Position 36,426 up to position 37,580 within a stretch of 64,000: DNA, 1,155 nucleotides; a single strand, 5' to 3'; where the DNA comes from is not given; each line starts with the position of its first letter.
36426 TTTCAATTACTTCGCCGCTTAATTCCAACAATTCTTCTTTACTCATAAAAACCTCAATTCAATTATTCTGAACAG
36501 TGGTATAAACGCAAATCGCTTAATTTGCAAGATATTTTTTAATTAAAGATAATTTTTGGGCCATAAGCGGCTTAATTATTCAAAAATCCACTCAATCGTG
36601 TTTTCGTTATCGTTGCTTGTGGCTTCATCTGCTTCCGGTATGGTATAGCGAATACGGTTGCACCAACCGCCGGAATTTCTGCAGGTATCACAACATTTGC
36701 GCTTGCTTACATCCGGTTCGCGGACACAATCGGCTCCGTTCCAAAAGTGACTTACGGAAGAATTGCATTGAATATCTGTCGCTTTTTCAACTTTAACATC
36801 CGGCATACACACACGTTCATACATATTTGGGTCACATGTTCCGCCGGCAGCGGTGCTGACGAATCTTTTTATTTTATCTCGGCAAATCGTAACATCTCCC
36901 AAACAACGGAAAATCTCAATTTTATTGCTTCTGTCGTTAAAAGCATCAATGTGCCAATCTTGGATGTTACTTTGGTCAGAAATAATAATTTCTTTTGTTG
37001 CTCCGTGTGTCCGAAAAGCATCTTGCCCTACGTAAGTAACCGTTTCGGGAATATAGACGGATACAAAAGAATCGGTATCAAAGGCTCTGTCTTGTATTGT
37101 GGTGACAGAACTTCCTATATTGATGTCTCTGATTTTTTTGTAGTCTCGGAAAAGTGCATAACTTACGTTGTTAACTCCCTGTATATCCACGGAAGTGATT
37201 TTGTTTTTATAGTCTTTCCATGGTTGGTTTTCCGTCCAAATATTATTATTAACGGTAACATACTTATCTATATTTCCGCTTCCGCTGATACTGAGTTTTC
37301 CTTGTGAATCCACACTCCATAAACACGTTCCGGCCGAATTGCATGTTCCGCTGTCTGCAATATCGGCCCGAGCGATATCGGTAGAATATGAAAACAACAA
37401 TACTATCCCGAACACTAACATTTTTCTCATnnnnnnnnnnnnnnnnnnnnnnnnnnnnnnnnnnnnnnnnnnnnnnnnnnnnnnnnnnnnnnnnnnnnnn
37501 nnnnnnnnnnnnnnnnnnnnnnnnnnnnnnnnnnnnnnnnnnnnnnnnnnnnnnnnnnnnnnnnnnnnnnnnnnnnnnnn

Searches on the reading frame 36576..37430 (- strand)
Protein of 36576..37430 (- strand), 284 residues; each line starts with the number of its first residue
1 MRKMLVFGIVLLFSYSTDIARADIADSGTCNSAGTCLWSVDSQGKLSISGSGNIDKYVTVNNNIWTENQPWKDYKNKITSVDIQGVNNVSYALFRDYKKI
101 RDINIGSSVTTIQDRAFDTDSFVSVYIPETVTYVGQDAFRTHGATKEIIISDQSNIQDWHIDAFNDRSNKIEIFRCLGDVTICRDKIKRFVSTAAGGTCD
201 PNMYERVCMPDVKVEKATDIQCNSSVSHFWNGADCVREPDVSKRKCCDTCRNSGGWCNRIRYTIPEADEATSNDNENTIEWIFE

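Call 20: search_protein_families(library=pfam, proteins=[window:36576-37430:-], max_evalue=0.01)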
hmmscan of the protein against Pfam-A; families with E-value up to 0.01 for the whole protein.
window:36576-37430:- (284 aa): 1 family
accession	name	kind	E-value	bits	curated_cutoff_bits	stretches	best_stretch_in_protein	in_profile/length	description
PF13306.12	LRR_5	-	1e-10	42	27.7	1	76-174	11-106/127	BspA type Leucine rich repeat region (6 copies)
